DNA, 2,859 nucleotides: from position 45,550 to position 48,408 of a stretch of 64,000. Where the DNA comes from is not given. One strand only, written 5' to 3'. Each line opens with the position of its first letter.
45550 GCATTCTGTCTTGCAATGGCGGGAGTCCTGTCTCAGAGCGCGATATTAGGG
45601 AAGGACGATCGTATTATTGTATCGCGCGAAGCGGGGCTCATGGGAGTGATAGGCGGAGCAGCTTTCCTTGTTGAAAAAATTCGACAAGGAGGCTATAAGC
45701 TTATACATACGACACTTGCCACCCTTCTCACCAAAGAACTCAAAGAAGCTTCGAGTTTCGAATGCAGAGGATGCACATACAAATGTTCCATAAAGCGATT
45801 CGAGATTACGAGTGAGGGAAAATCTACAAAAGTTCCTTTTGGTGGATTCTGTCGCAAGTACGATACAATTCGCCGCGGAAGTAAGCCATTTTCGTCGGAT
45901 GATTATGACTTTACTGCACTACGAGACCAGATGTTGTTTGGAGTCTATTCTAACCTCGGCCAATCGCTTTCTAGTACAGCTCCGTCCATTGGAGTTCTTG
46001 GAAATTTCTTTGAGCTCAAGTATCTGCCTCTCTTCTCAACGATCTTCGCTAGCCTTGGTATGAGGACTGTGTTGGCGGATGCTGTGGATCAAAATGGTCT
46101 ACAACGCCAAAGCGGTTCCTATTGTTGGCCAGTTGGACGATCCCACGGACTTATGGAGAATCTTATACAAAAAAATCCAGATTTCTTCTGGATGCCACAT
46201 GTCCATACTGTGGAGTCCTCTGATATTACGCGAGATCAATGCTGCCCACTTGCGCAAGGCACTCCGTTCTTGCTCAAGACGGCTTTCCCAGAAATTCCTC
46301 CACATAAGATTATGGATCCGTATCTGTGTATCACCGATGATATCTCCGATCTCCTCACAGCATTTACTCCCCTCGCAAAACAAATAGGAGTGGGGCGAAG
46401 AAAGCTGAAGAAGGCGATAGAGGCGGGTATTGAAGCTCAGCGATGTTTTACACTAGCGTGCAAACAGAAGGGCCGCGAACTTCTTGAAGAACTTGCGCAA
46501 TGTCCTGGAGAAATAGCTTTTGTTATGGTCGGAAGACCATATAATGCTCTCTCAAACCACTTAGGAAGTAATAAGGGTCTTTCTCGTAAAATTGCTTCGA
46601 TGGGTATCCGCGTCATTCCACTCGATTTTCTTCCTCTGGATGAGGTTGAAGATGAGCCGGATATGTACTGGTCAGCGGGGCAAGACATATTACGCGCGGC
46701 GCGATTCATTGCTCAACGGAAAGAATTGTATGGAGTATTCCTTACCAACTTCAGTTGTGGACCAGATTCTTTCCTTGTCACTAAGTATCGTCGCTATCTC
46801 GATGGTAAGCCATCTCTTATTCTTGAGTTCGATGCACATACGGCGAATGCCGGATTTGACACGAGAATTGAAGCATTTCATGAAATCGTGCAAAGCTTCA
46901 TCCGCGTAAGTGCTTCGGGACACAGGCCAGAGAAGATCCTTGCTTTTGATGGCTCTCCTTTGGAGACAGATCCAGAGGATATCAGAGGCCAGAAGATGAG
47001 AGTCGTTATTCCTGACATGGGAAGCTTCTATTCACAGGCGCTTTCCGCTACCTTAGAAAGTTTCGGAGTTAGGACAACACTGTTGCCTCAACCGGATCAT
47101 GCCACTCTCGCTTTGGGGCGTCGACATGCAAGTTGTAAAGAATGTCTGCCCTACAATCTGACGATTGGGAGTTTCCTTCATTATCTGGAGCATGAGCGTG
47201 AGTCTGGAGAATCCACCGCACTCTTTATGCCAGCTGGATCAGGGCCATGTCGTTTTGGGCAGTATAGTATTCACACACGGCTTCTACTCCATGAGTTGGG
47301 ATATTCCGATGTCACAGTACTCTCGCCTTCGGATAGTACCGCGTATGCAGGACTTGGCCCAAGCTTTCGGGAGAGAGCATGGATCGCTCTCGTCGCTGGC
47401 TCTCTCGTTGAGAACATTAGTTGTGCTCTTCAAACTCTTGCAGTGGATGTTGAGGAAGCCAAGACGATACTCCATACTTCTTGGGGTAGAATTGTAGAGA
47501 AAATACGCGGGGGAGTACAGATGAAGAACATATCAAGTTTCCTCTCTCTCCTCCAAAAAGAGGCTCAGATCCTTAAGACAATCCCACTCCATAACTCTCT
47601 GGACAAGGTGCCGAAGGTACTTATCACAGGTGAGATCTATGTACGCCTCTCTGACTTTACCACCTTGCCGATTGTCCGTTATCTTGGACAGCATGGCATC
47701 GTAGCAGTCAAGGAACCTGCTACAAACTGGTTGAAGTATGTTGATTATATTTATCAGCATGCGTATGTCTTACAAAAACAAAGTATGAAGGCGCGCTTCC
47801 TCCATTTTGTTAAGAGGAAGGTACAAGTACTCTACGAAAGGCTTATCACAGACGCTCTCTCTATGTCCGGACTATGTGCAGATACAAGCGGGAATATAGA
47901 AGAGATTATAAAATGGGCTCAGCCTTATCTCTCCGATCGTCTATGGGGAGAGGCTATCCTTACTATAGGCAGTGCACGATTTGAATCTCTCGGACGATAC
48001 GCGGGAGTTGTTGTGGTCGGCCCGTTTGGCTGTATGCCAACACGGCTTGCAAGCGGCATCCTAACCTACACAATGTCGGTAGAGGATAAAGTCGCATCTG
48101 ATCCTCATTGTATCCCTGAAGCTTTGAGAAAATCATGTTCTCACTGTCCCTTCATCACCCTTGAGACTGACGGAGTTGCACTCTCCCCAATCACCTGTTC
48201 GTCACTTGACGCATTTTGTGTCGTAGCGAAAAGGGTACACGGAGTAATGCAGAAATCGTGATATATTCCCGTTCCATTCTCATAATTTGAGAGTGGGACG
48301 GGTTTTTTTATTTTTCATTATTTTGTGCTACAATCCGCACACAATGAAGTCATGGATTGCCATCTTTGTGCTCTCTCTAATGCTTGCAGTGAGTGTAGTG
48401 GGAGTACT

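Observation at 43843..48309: Monocistronic 1437-aa double-ASKHA activase/dehydratase-like fusion with perfect promoter and terminator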

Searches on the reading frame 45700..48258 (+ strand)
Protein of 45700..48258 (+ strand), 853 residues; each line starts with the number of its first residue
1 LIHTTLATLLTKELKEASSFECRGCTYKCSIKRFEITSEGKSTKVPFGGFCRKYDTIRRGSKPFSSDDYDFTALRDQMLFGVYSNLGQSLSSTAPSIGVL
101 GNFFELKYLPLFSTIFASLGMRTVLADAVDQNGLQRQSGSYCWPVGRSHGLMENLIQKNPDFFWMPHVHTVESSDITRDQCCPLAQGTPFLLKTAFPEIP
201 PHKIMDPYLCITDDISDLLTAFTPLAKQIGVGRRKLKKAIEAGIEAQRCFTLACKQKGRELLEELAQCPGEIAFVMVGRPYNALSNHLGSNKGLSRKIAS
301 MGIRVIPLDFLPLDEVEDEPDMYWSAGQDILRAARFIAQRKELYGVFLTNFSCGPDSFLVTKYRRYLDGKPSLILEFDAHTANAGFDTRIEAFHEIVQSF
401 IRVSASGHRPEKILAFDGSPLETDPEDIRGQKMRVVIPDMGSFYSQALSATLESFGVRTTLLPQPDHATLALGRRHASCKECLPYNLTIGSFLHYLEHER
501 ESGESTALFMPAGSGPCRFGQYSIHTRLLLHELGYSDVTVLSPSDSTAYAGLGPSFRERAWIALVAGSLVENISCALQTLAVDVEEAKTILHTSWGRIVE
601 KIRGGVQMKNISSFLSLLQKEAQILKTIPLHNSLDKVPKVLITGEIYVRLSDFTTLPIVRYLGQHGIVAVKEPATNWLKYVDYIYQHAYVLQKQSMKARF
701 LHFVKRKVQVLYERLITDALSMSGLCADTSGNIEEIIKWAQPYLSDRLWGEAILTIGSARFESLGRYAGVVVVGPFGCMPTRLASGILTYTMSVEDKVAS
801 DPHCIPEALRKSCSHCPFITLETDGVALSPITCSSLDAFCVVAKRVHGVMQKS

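Call 56: search_protein_families(library=ncbifam, proteins=[window:45700-48258:+], max_evalue=0.01)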
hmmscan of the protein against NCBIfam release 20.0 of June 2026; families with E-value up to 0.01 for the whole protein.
window:45700-48258:+ (853 aa): 0 families

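Call 80: search_protein_representatives(protein=window:45715-48258:+)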
Query: 848 residues. Proteins with E-value up to 0.001 (for the whole library): 2926; up to 1e-10: 1566; up to 1e-30: 591. The best 150 are listed.
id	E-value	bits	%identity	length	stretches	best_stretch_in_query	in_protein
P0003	8.8e-246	834.5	48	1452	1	2-845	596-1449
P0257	3.3e-219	746.6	96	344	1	505-848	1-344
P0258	2.4e-156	538.7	36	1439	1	18-842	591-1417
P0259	1.8e-152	525.9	36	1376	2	4-399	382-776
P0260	1.2e-150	519.8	35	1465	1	4-845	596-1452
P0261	1.5e-150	519.5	35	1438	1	4-847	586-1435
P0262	2.8e-149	515.3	36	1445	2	426-846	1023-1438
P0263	4.2e-147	508.1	34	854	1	19-846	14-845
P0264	4.0e-142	491.6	35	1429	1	4-846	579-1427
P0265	9.9e-142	490.3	37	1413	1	18-842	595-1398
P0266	9.6e-141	487.1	35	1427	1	7-843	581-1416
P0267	2.0e-140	486.0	34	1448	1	1-843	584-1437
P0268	4.0e-140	485.0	33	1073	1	7-846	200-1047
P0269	1.4e-139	483.2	33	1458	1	4-842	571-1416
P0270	3.7e-137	475.2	34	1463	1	5-843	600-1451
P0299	5.1e-111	388.7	32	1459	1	4-842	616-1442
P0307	2.7e-99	350.0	35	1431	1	5-783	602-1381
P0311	1.4e-92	327.7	34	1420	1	11-783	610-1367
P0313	4.5e-91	322.8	31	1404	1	13-782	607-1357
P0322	6.9e-89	315.5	31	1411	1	11-786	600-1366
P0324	1.4e-87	311.2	31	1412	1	13-783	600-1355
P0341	2.8e-83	297.0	30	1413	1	14-783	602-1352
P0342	5.2e-83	296.1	31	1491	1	4-784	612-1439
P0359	4.6e-78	279.7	30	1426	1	11-783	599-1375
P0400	3.0e-71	257.2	31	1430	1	17-784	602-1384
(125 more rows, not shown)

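Call 84: predict_structure(protein=window:45715-48258:+)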
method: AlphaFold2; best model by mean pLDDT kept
length: 848 residues; sequences in the alignment: 1
mean_pLDDT: 38.0   pTM: 0.28
mean pLDDT of the five models: 38.0, 30.4, 26.2, 25.8, 24.3
residues with pLDDT >= 90: 0; 70-90: 0; 50-70: 55; < 50: 793
segments of 3 or more residues with pLDDT < 50: 1-209, 219-221, 223-225, 244-255, 264-417, 419-431, 433-797, 810-813, 815-825, 840-848
pLDDT, mean of each block of 10 residues (from residue 1): 34 31 36 38 35 33 35 35 31 31 37 37 35 31 34 31 29 32 37 39 40 51 54 54 46 48 47 39 42 39 34 36 40 37 34 36 39 39 40 38 40 44 45 41 33 26 27 30 37 38 36 34 36 38 36 39 38 37 40 38 40 43 35 29 31 35 32 41 36 42 44 37 38 44 43 34 29 29 41 48 50 45 48 53 42
secondary structure, 60 per line:
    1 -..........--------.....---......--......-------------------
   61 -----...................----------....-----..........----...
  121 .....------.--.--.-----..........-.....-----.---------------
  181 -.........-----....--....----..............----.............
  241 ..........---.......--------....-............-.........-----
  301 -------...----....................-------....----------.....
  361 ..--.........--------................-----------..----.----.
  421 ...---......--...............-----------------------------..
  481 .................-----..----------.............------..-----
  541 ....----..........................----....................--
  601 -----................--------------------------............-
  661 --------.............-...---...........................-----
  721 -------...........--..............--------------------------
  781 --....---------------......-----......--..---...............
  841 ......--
elements in order (helices of 4 or more, strands of 3 or more residues): H2-11 E20-24 E28-33 E36-41 H66-84 H95-98 H104-113 H118-125 H144-153 H155-159 H182-190 H196-199 H202-205 H210-223 H228-250 H254-260 E269-272 H274-285 H287-295 H315-334 E342-345 E356-362 E365-373 H382-397 H420-423 E427-432 H435-449 H479-497 H515-527 H541-544 H549-574 H579-598 H606-621 H648-659 H669-681 H689-715 H728-738 H741-754 E783-786 H802-807 E813-818 H828-846

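Call 95: search_solved_structures(query=A1, max_evalue=10)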
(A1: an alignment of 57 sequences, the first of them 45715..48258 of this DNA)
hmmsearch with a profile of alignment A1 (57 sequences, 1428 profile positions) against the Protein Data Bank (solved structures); distinct sequences matched with E-value up to 10: 18.
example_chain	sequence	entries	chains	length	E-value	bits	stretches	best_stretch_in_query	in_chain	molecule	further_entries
4eht_A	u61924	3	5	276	1.5e-43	151.6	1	302-558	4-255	Activator of 2-hydroxyisocaproyl-CoA dehydratase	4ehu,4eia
9gai_D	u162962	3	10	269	7.9e-39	136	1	303-564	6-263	3-methylbenzoyl-CoA reductase alpha subunit MbdQ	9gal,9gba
1hux_A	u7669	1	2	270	1.4e-36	128.5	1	301-564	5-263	ACTIVATOR OF (R)-2-HYDROXYGLUTARYL-COA DEHYDRATASE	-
7yyl_E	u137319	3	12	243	2e-28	101.5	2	302-435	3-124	Putative CoA-substrate-specific enzyme activase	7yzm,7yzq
9gai_C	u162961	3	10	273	2.6e-22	81.2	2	110-248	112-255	3-methylbenzoyl-CoA reductase delta subunit MbdP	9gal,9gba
9ti4_h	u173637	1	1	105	0.1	13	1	133-176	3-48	NADH dehydrogenase [ubiquinone] iron-sulfur protein 5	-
5xtc_h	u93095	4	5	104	0.1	13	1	133-176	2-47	NADH dehydrogenase [ubiquinone] iron-sulfur protein 5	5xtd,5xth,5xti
9cwt_h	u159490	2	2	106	0.1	13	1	133-176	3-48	NADH dehydrogenase [ubiquinone] iron-sulfur protein 5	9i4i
8zo8_S5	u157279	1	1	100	0.19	12.1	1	137-175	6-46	NADH dehydrogenase [ubiquinone] iron-sulfur protein 5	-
5gpn_o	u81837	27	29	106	0.2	12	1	137-175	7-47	NADH dehydrogenase [ubiquinone] iron-sulfur protein 5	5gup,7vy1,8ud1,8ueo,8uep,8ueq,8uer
7v2c_h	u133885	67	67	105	0.22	11.9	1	137-175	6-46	NADH dehydrogenase [ubiquinone] iron-sulfur protein 5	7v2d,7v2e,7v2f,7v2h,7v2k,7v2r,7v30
9w2u_e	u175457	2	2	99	0.57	10.5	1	137-175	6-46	NADH dehydrogenase [ubiquinone] iron-sulfur protein 5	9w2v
5lc5_e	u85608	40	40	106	0.65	10.3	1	137-175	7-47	NADH dehydrogenase [ubiquinone] iron-sulfur protein 5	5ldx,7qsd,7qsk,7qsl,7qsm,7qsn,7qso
5ldw_e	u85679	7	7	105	0.65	10.3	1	137-175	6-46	NADH dehydrogenase [ubiquinone] iron-sulfur protein 5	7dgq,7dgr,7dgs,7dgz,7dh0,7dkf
3oz2_A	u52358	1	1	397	0.95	9.8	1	1251-1338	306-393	Digeranylgeranylglycerophospholipid reductase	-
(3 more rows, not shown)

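Call 96: predict_structure(alignment_id=A1)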
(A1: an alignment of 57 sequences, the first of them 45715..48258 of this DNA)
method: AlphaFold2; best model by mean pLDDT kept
length: 848 residues; sequences in the alignment: 57
mean_pLDDT: 87.5   pTM: 0.87
mean pLDDT of the five models: 87.5, 87.3, 86.2, 85.7, 85.5
residues with pLDDT >= 90: 504; 70-90: 251; 50-70: 74; < 50: 19
segments of 3 or more residues with pLDDT < 50: 43-45, 48-53, 509-511
pLDDT, mean of each block of 10 residues (from residue 1): 75 69 66 84 51 57 91 96 96 95 96 97 95 85 96 97 79 72 93 95 87 90 92 97 97 96 92 89 84 89 94 81 92 95 75 85 90 62 84 88 62 52 73 93 95 92 93 84 94 88 73 69 86 79 76 94 97 98 98 98 95 98 97 96 92 96 96 90 73 91 94 97 89 93 87 94 94 86 93 88 90 91 91 97 93
secondary structure, 60 per line:
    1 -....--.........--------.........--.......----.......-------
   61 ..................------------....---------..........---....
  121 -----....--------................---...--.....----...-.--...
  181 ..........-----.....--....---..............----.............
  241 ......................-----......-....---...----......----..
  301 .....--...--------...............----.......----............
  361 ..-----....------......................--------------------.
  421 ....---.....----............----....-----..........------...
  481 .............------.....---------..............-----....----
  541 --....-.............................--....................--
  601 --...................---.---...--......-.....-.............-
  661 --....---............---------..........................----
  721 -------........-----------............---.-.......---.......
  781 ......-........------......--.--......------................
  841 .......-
elements in order (helices of 4 or more, strands of 3 or more residues): H2-5 E8-16 E25-33 E36-42 H47-53 H61-64 H66-78 E91-94 H104-113 E117-120 H126-129 H138-153 E157-159 E162-166 H178-190 E203-206 H210-223 H228-262 E268-273 H275-278 H289-294 E299-302 H320-333 E338-344 H349-362 E368-371 H378-399 H420-424 E428-432 H437-448 E453-456 H462-471 H478-493 E500-504 H514-527 E533-536 H543-546 H548-575 H579-598 H603-621 E634-639 H641-645 H647-659 E663-666 H670-681 H691-716 H728-735 H747-757 E764-770 H774-786 H789-795 H802-807 E813-818 H825-847

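Call 98: fold_search(model_id=the predicted structure, library=pdb)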
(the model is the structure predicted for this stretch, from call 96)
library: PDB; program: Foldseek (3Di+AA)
matches with E <= 10: 422; with E <= 0.001: 1
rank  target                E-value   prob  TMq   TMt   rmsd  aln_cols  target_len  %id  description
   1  6eno                  5.8e-04  1.00  0.23  0.39  11.1       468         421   13  Double cubane cluster oxidoreductase (released 2018-03-14)
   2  7yzm_A                1.1e-03  1.00  0.25  0.43   8.4       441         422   14  MgADPNP-bound DCCP:DCCP-R complex (released 2022-12-28)
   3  8s02_A                1.4e-03  1.00  0.26  0.43   9.6       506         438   11  BzdNO-benzoyl-CoA complex (released 2025-03-05)
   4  3o3n_B                4.9e-03  1.00  0.24  0.47   8.7       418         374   13  (R)-2-hydroxyisocaproyl-CoA dehydratase in complex with its substrate (R)-2-hydroxyisocaproyl-CoA (released 2011-03-16)
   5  7yyl_A                5.4e-03  1.00  0.24  0.42  14.9       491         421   12  nucleotide-free DCCP:DCCP-R complex (released 2022-12-28)
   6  8s02_B                7.1e-03  1.00  0.23  0.45   9.8       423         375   15  BzdNO-benzoyl-CoA complex (released 2025-03-05)
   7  4nme_A                2.0e-02  0.12  0.09  0.09  22.3       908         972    8  Crystal structure of proline utilization A (PutA) from Geobacter sulfurreducens PCA inactivated by N-propargylglycine (released 2014-02-19)
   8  4nmf_A                2.7e-02  0.13  0.11  0.10  24.0       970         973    9  Crystal structure of proline utilization A (PutA) from Geobacter sulfurreducens PCA inactivated by N-propargylglycine  (released 2014-02-19)
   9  9d9u_D                3.7e-02  0.33  0.10  0.17  20.9       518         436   10  Rhodospirillum rubrum Nitrogenase-like Methylthio-alkane Reductase Complex with an Oxidized P-cluster (released 2025-11-05)
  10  4nma_A                4.6e-02  0.08  0.09  0.08  22.8       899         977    8  Crystal structure of proline utilization A (PutA) from Geobacter sulfurreducens PCA in complex with L-tetrahydro-2-fur (released 2014-02-19)
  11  8q7h_B                1.1e-01  0.04  0.07  0.06  30.4       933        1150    9  Structure of CUL9-RBX1 ubiquitin E3 ligase complex in unneddylated and neddylated conformation - focused cullin dimer (released 2024-04-17)
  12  9d9u_C                1.2e-01  0.18  0.10  0.17  20.6       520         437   10  Rhodospirillum rubrum Nitrogenase-like Methylthio-alkane Reductase Complex with an Oxidized P-cluster (released 2025-11-05)
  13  9cbo_D                1.4e-01  0.09  0.09  0.13  26.5       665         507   13  Methionine synthase from Thermus thermophilus HB8, Folate and Cobalamin Domains, Pre-Catalytic Conformation (Pre-Fol-o (released 2025-06-25)
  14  4nmf_B                1.6e-01  0.04  0.08  0.08  23.4       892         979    9  Crystal structure of proline utilization A (PutA) from Geobacter sulfurreducens PCA inactivated by N-propargylglycine  (released 2014-02-19)
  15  8i70                  1.6e-01  0.09  0.10  0.12  24.7       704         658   13  Crystal structure of NADP-binding form of malonyl-CoA reductase C-domain from Chloroflexus aurantiacus (released 2023-06-14)
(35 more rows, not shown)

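Call 118: list_cluster_members(proteins=[P0307, P0311, P0313, P0322, P0324, P0341, P0359, P0299, P0342, P0400])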
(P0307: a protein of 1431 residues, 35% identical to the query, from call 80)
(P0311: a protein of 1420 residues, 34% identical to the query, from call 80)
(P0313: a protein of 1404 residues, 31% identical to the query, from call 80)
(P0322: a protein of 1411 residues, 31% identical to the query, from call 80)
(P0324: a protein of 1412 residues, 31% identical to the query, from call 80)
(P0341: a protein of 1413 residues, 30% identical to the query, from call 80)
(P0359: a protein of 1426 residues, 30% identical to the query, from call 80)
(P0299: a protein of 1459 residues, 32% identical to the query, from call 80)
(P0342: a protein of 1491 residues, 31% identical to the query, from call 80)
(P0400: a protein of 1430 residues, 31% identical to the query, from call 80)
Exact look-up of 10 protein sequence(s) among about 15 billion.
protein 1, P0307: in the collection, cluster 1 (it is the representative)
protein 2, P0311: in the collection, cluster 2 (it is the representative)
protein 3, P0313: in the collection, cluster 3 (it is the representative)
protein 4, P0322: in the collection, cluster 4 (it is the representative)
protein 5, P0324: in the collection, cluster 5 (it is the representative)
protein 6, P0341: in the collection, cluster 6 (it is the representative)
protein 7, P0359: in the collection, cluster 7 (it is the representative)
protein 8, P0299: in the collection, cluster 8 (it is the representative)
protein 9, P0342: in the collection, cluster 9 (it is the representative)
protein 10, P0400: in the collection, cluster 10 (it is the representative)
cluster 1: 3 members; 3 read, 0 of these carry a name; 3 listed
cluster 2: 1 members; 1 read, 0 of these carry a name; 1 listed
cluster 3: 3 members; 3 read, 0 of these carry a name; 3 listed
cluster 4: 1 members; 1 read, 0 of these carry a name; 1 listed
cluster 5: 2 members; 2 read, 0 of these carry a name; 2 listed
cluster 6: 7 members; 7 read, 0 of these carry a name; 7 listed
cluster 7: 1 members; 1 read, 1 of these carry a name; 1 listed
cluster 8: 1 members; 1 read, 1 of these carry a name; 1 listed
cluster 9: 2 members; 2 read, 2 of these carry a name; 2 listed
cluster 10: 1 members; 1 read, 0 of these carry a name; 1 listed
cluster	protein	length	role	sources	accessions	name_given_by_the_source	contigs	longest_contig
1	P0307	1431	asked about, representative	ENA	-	-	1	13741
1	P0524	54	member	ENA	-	-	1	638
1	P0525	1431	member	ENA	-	-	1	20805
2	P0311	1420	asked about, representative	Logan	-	-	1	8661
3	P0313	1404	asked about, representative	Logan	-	-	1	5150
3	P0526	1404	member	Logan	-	-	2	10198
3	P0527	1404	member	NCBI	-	-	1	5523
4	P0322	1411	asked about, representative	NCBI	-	-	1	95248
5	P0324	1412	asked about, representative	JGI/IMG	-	-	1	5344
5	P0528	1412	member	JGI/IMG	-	-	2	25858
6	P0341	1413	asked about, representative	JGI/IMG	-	-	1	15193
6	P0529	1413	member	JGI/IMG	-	-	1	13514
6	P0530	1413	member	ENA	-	-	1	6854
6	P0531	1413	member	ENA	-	-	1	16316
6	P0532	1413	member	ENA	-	-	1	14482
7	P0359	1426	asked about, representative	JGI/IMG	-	predicted CoA-substrate-specific enzyme activase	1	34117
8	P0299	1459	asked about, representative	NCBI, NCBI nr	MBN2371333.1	MAG: activase [Vicinamibacteria bacterium] | activase [Vicinamibacteria bacterium]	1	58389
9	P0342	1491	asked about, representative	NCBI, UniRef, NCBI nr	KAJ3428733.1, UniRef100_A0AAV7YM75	activator of 2-hydroxyacyl-coa-hydratase-related [Anaeramoeba flamelloides] | N-acetyl-D-glucosamine kinase n=1 Tax=Anaeramoeba flamelloides TaxID=1746091 ...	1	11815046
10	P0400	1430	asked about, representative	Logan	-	-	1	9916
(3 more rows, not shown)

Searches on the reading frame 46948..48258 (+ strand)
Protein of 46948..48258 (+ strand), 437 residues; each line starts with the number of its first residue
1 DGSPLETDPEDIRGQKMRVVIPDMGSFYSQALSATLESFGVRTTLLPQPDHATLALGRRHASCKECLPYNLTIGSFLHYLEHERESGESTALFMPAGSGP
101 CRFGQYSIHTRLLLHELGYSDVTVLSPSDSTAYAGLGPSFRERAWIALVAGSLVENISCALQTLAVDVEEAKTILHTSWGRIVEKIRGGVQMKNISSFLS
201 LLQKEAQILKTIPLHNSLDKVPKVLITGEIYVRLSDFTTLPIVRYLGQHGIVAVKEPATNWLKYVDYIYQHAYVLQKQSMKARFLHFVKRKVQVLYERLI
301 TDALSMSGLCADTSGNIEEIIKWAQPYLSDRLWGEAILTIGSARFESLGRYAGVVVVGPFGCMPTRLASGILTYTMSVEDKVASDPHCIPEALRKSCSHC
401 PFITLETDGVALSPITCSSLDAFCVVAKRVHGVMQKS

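Call 36: search_protein_families(library=pfam, proteins=[window:46948-48258:+], max_evalue=10)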
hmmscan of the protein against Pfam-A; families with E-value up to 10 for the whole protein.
window:46948-48258:+ (437 aa): 1 family
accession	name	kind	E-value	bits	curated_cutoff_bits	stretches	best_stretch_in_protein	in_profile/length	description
PF09989.15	DUF2229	-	0.28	11.2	29.4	1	33-82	18-68/218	CoA enzyme activase uncharacterised domain (DUF2229)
